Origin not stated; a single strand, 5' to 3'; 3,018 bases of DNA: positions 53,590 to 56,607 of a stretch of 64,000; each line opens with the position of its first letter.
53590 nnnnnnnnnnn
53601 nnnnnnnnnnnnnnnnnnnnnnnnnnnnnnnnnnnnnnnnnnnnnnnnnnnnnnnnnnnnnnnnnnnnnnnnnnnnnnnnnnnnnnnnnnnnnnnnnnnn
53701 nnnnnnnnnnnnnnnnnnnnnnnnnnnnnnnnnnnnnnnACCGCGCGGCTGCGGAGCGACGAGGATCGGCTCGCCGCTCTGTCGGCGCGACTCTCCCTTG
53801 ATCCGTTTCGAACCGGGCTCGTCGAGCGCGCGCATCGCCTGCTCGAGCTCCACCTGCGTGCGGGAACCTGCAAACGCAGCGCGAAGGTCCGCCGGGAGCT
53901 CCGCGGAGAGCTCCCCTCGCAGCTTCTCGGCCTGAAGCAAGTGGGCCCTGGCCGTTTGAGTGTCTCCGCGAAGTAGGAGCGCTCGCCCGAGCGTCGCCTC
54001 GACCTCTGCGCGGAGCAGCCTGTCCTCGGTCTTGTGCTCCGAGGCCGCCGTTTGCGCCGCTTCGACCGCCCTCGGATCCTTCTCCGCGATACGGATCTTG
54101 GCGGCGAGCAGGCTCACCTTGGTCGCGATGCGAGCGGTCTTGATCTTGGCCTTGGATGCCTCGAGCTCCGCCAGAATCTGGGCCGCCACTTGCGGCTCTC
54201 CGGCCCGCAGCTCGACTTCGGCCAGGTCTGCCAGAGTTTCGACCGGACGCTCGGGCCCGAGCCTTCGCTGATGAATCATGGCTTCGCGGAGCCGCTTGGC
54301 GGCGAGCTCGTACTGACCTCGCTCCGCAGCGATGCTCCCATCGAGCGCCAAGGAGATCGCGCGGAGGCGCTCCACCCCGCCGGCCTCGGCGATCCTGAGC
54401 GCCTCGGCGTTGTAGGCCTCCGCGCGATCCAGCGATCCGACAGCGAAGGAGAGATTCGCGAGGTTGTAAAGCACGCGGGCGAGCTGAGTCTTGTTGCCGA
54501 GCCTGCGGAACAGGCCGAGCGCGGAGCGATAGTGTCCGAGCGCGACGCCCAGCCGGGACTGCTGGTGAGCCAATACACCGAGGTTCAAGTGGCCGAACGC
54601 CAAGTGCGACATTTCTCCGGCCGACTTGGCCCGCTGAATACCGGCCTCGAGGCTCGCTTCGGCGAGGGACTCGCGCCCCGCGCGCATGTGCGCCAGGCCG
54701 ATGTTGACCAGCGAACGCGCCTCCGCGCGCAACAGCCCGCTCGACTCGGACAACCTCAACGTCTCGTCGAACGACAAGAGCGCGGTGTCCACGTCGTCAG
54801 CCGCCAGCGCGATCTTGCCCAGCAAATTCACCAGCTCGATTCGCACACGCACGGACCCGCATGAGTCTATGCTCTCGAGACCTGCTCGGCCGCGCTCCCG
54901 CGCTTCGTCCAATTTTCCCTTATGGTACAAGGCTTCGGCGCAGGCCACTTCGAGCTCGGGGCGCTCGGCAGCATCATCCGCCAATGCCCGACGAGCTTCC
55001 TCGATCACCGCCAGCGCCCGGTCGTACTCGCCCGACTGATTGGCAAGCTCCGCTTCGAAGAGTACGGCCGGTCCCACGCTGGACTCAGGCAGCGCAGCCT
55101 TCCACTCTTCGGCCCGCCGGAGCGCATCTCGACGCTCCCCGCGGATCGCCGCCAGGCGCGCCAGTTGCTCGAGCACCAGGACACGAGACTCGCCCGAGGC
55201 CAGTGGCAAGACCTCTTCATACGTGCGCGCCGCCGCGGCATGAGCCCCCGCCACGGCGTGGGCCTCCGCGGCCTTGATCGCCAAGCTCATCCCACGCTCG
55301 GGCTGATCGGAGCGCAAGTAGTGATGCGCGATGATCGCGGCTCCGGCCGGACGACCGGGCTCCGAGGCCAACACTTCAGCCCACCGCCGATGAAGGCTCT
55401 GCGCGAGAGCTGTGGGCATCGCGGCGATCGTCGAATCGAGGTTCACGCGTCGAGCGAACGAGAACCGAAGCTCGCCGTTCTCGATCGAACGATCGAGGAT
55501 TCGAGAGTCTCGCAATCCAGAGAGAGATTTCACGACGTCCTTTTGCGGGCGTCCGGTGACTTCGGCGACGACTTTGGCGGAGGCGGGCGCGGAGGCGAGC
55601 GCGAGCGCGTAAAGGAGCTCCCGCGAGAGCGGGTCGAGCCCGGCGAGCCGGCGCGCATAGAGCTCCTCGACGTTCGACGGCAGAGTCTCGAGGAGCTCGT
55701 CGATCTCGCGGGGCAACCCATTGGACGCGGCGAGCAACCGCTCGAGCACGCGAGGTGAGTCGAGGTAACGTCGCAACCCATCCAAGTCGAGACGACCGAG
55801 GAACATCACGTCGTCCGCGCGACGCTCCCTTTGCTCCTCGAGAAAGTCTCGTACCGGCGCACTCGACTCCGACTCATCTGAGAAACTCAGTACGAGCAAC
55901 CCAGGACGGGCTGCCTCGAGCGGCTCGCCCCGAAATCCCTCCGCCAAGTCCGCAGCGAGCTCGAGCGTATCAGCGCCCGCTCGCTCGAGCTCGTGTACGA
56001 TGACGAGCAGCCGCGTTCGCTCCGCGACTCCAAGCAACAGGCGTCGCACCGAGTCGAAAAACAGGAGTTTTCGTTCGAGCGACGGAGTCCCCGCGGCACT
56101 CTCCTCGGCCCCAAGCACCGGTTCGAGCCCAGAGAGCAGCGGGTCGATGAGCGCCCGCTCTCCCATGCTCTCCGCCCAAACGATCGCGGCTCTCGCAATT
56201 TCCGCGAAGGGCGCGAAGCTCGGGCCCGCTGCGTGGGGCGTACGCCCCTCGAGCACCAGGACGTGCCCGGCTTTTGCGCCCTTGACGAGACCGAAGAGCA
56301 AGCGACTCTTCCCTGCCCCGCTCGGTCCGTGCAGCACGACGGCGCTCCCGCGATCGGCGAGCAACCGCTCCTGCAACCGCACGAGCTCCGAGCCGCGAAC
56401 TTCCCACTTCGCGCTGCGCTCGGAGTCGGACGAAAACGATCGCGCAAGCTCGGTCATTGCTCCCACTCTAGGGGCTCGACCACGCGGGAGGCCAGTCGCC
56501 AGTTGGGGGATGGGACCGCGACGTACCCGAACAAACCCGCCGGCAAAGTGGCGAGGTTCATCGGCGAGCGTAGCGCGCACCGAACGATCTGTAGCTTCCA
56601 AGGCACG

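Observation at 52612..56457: STAND-like NTPase / TPR array fused to a sigma-54 enhancer-binding module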

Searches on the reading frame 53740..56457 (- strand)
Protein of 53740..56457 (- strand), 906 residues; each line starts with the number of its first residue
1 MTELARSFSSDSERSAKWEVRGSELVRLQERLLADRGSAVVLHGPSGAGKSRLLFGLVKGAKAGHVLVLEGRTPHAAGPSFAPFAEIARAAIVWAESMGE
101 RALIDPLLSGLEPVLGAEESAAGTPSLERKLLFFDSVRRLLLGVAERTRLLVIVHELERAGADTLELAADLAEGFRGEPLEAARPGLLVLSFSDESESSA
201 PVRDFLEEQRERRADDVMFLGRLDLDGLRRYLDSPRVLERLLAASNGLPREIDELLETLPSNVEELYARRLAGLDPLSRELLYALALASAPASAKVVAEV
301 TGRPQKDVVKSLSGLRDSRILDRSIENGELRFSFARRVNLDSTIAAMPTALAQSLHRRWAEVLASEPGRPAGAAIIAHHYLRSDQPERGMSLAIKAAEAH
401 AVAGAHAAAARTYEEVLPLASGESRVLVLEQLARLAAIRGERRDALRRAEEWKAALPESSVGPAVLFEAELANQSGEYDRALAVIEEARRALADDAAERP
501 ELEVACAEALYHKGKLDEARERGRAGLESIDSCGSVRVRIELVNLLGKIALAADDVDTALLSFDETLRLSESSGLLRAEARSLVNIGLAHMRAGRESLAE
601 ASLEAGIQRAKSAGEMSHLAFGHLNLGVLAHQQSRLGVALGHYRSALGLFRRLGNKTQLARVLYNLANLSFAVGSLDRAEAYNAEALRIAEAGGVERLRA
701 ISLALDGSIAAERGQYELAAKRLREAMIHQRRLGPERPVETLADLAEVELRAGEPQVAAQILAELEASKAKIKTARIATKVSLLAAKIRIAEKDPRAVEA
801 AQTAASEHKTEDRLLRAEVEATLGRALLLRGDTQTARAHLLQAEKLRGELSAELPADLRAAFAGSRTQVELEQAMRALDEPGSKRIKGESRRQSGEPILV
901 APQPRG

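Call 28: search_solved_structures(query=window:53740-56457:-, max_evalue=1)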
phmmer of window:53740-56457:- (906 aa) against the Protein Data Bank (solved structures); distinct sequences matched with E-value up to 1: 19.
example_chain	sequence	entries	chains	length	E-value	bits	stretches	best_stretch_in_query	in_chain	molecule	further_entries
5a7d_B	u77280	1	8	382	0.0039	19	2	554-691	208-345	PINS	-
4a1s_A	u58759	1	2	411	0.0068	18.2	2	554-691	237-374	PARTNER OF INSCUTEABLE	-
9e5c_6s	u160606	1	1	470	0.021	16.5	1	507-612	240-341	Tetratricopeptide repeat protein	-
4jhr_A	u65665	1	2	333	0.04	15.6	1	558-691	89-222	G-protein-signaling modulator 2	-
5a6c_A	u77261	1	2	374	0.041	15.6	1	554-691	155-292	G-PROTEIN-SIGNALING MODULATOR 2, AFADIN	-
6hc2_A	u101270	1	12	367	0.046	15.4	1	554-691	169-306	G-protein-signaling modulator 2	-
3ro2_A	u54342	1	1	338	0.066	14.9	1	558-691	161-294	G-protein-signaling modulator 2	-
3sf4_A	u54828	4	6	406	0.066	14.9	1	554-691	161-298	G-protein-signaling modulator 2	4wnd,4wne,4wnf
4wng_A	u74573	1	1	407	0.074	14.7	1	554-691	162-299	G-protein-signaling modulator 2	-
4g2v_A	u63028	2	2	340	0.083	14.6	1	558-691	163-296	G-protein-signaling modulator 2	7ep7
8rst_A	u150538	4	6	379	0.11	14.1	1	639-700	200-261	Rap3T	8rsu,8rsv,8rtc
6vfh_A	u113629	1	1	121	0.25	13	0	629-689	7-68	T33_dn10A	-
6vfi_B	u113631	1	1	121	0.48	12.1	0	629-689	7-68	O43_dn18B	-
6v8e_A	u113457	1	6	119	0.52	12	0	629-689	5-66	Designed protein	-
3ro3_A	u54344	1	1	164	0.53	11.9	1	576-691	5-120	G-protein-signaling modulator 2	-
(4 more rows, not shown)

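Call 36: search_protein_representatives(protein=window:53740-56457:-)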
Query: 906 residues. Proteins with E-value up to 0.001 (for the whole library): 22351; up to 1e-10: 1967; up to 1e-30: 69. The best 150 are listed.
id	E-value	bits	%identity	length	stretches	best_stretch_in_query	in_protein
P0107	2.9e-199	680.9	49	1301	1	19-883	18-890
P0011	4.3e-197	673.8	51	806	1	15-795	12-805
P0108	2.0e-188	645.1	46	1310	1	22-871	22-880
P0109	2.9e-141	489.1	36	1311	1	9-902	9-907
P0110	1.7e-119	417.1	46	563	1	31-581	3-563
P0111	9.9e-111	388.1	38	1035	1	199-898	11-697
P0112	1.0e-110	388.1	43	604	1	21-596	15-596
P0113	1.5e-71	258.6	31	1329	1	28-842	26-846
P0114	6.7e-71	256.4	44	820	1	537-886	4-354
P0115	9.7e-71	255.9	31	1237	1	23-866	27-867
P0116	1.5e-69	251.9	30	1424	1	25-862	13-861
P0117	3.5e-68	247.4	35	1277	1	23-772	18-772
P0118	1.1e-65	239.2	46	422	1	12-334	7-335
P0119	2.1e-64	234.9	31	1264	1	19-867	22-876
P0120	2.3e-64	234.8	34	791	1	21-778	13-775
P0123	4.4e-63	230.5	31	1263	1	39-877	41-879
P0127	1.2e-54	202.6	30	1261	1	13-873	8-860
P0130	1.4e-52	195.8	32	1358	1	30-875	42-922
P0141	9.7e-46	173.2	30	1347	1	32-770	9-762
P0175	1.2e-30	123.2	30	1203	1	33-867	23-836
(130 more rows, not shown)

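Call 46: predict_structure(alignment_id=A3)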
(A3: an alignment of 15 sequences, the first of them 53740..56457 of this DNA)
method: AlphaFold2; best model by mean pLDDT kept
length: 906 residues; sequences in the alignment: 15
mean_pLDDT: 83.1   pTM: 0.61
mean pLDDT of the five models: 83.1, 82.7, 81.4, 80.5, 79.6
residues with pLDDT >= 90: 449; 70-90: 322; 50-70: 60; < 50: 75
segments of 3 or more residues with pLDDT < 50: 1-18, 117-122, 178-182, 225-227, 246-261, 882-906
pLDDT, mean of each block of 10 residues (from residue 1): 28 40 86 85 83 90 89 73 89 88 81 59 61 84 86 90 85 66 75 71 80 77 51 53 50 43 73 92 91 92 94 90 85 89 92 95 74 86 93 91 85 94 94 90 90 88 88 87 88 81 92 92 90 81 95 93 97 93 96 92 96 88 96 93 89 83 96 91 90 85 95 95 92 80 94 93 86 83 94 92 83 91 94 93 94 88 91 88 40 34 35
secondary structure, 60 per line:
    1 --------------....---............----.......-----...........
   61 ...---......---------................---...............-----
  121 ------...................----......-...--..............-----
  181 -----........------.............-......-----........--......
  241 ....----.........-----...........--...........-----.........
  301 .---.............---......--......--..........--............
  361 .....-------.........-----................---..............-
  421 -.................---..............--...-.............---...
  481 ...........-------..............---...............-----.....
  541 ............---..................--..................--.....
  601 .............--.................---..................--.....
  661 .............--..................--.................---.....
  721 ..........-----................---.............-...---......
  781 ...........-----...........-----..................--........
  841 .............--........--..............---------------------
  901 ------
elements in order (helices of 4 or more, strands of 3 or more residues): H15-18 H22-33 E38-44 H50-63 E67-72 H82-97 H101-115 H127-145 E150-155 H162-175 E186-193 H200-212 E217-219 H225-232 H235-244 H249-257 H263-273 H276-286 H294-301 H305-317 E321-326 E329-334 H337-346 H349-365 H373-381 H387-402 H406-419 H422-438 H442-455 H462-474 H478-491 H499-512 H516-530 H536-552 H556-573 H576-593 H596-613 H616-632 H636-653 H656-673 H676-693 H696-712 H716-730 H736-751 H755-767 H775-791 H797-807 H813-830 H833-853 H856-863 H866-879

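Call 48: fold_search(model_id=the predicted structure, library=pdb)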
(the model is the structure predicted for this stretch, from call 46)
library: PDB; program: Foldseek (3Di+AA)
matches with E <= 10: 1835; with E <= 0.001: 304
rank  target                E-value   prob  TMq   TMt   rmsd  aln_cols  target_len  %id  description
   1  6mfv_A                5.1e-13  1.00  0.26  0.33  14.0       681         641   14  Crystal structure of the Signal Transduction ATPase with Numerous Domains (STAND) protein with a tetratricopeptide rep (released 2019-02-20)
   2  9rtt_Q                2.6e-10  1.00  0.24  0.25  32.7       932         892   12  Activated Elongation Complex with IWS1 and ELOF1 (released 2025-09-03)
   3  9hvq_Q                5.8e-10  1.00  0.26  0.27  30.5       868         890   12  Structure of the transcribing Pol II-DSIF-PAF-SPT6-RECQL5 complex (released 2025-07-16)
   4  7t7t_A                1.5e-09  1.00  0.27  0.48  16.5       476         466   15  Structure of TSK/BRU1 bound to histone H3.1 (released 2022-03-30)
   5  4a1s_A                3.1e-09  1.00  0.26  0.63   9.9       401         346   17  Crystallographic structure of the Pins:Insc complex (released 2012-03-28)
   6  8bbg_D                4.5e-09  1.00  0.26  0.20  27.6      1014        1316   12  Structure of the IFT-A complex; anterograde IFT-A train model (released 2022-12-21)
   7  5a7d_H                4.7e-09  1.00  0.25  0.57  11.2       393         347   19  Tetrameric assembly of LGN with Inscuteable (released 2016-08-03)
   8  4a1s_B                5.0e-09  1.00  0.26  0.63   8.7       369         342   19  Crystallographic structure of the Pins:Insc complex (released 2012-03-28)
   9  5dse_C                1.1e-08  1.00  0.29  0.36  23.9       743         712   15  Crystal Structure of the TTC7B/Hyccin Complex (released 2015-12-02)
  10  3sf4_A                1.2e-08  1.00  0.25  0.59  10.9       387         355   16  Crystal structure of the complex between the conserved cell polarity proteins Inscuteable and LGN (released 2011-11-23)
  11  5a7d_B                1.2e-08  1.00  0.25  0.58  10.8       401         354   19  Tetrameric assembly of LGN with Inscuteable (released 2016-08-03)
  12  5a7d_D                1.4e-08  1.00  0.25  0.59  10.6       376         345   20  Tetrameric assembly of LGN with Inscuteable (released 2016-08-03)
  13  8q9t_E                1.4e-08  1.00  0.30  0.26  31.2       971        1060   12  CryoEM structure of a S. Cerevisiae Ski238 complex bound to RNA (released 2023-11-29)
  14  3sf4_C                1.6e-08  1.00  0.25  0.61  10.0       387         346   15  Crystal structure of the complex between the conserved cell polarity proteins Inscuteable and LGN (released 2011-11-23)
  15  6hc2_C                1.6e-08  1.00  0.26  0.60   9.9       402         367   16  Crystal structure of NuMA/LGN hetero-hexamers (released 2019-05-29)
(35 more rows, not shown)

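Call 63: find_related_loci(query=A4, collection=genome_contigs, flank=6000)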
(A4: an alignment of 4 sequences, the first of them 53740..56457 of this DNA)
Query A4 (906 aa) in genome_contigs; peptide patterns used: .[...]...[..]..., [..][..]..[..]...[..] (x = any residue, [..] = any of these).
96 stretches matched a pattern; 3 encode a relative of the query (tblastn E <= 1e-3); 3 distinct loci.
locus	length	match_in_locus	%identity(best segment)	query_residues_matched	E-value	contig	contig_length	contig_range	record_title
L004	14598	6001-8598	46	12-870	0e+0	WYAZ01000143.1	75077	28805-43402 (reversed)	MAG: Deltaproteobacteria bacterium isolate PRO2 k127_615233, whole genome shotgun sequence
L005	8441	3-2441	43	76-879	9e-174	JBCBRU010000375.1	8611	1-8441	MAG: Myxococcota bacterium isolate J06636_7 k141_157195_length_8611_cov_20.0000, whole genome shotgun sequence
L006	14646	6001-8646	43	20-905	0e+0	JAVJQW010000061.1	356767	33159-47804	MAG: Deltaproteobacteria bacterium isolate D1-CHI-08 k141_48514, whole genome shotgun sequence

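Call 105: list_cluster_members(proteins=[P0109, P0113, P0115, P0116, P0119, P0123, P0127, P0130, P0141, P0175])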
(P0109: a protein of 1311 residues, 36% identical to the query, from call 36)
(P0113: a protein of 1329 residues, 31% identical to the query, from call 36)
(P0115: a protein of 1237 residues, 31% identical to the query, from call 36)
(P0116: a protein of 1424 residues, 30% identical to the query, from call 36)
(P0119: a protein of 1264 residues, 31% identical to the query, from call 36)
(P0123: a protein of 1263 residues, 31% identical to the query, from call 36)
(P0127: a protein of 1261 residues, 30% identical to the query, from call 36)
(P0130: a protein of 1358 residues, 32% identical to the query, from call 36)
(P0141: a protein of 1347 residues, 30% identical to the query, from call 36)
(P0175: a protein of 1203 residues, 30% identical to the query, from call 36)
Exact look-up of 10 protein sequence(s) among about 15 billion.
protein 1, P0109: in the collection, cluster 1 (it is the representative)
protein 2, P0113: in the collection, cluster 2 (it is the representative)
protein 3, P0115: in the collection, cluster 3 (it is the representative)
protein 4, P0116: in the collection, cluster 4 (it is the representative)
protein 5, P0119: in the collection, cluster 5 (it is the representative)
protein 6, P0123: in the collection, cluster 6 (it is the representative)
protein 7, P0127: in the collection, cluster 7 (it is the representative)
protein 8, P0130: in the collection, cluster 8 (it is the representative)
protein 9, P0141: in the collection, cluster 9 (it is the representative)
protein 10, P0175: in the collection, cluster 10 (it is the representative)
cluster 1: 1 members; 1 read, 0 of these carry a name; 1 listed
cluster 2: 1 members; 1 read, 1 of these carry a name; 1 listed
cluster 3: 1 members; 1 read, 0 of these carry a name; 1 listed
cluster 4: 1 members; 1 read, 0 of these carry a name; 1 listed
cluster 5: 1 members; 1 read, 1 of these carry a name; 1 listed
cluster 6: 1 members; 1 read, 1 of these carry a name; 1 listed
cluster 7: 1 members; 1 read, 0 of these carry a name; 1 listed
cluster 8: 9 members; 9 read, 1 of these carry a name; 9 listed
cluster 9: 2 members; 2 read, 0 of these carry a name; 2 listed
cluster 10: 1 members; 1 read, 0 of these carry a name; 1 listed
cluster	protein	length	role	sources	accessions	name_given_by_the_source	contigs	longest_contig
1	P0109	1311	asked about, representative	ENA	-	-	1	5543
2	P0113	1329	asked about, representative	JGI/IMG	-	transcriptional regulator with GAF, ATPase, and Fis domain/tetratricopeptide (TPR) repeat ...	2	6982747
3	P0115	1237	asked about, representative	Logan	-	-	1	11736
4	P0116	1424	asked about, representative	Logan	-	-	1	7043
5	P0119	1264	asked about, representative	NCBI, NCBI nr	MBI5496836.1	MAG: sigma 54-interacting transcriptional regulator [Deltaproteobacteria bacterium] | sigma 54-interacting transcriptional regulator [Deltaproteobacteria bacterium]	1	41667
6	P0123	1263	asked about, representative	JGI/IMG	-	DNA-binding NtrC family response regulator/tetratricopeptide (TPR) repeat protein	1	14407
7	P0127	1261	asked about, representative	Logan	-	-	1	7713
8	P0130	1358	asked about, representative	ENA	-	-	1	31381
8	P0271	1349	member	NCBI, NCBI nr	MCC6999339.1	MAG: sigma 54-interacting transcriptional regulator [Deltaproteobacteria bacterium] | sigma 54-interacting transcriptional regulator [Deltaproteobacteria bacterium]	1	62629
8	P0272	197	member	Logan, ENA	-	-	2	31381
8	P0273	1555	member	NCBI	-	-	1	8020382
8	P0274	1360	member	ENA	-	-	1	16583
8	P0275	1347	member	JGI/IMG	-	-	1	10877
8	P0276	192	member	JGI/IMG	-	-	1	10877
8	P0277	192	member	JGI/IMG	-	-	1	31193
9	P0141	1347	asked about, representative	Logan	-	-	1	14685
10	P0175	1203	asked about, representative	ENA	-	-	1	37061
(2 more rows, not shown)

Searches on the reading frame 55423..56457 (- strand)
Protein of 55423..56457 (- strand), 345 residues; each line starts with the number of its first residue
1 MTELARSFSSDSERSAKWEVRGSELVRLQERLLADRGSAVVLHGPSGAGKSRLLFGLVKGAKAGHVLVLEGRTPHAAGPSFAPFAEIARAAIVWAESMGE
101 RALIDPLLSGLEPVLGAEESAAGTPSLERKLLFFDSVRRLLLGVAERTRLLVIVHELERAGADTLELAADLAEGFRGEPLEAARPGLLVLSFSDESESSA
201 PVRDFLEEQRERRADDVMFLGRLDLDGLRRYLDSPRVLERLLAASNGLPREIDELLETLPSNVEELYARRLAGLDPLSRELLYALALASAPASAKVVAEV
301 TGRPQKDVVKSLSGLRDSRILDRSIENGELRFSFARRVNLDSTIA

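Call 92: predict_structure(alignment_id=A5)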
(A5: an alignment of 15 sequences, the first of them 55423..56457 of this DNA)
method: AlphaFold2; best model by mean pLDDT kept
length: 345 residues; sequences in the alignment: 15
mean_pLDDT: 80.3   pTM: 0.60
mean pLDDT of the five models: 80.3, 80.2, 79.2, 79.2, 78.6
residues with pLDDT >= 90: 137; 70-90: 124; 50-70: 57; < 50: 27
segments of 3 or more residues with pLDDT < 50: 1-18, 117-120, 258-260
pLDDT, mean of each block of 10 residues (from residue 1): 37 46 90 89 88 92 93 80 92 92 84 65 74 91 90 94 91 75 81 80 88 87 61 60 56 50 69 90 90 92 93 89 91 89 86
secondary structure, 60 per line:
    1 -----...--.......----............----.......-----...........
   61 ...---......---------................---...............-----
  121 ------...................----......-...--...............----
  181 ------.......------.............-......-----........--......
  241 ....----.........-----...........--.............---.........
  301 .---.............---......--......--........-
elements in order: H11-17 H22-33 E38-44 H50-63 E67-72 H82-97 H101-115 H127-145 E150-155 H162-176 E187-193 H200-212 E217-219 H225-232 H235-244 H249-257 H263-273 H276-288 H294-301 H305-317 E321-326 E329-334 H337-344
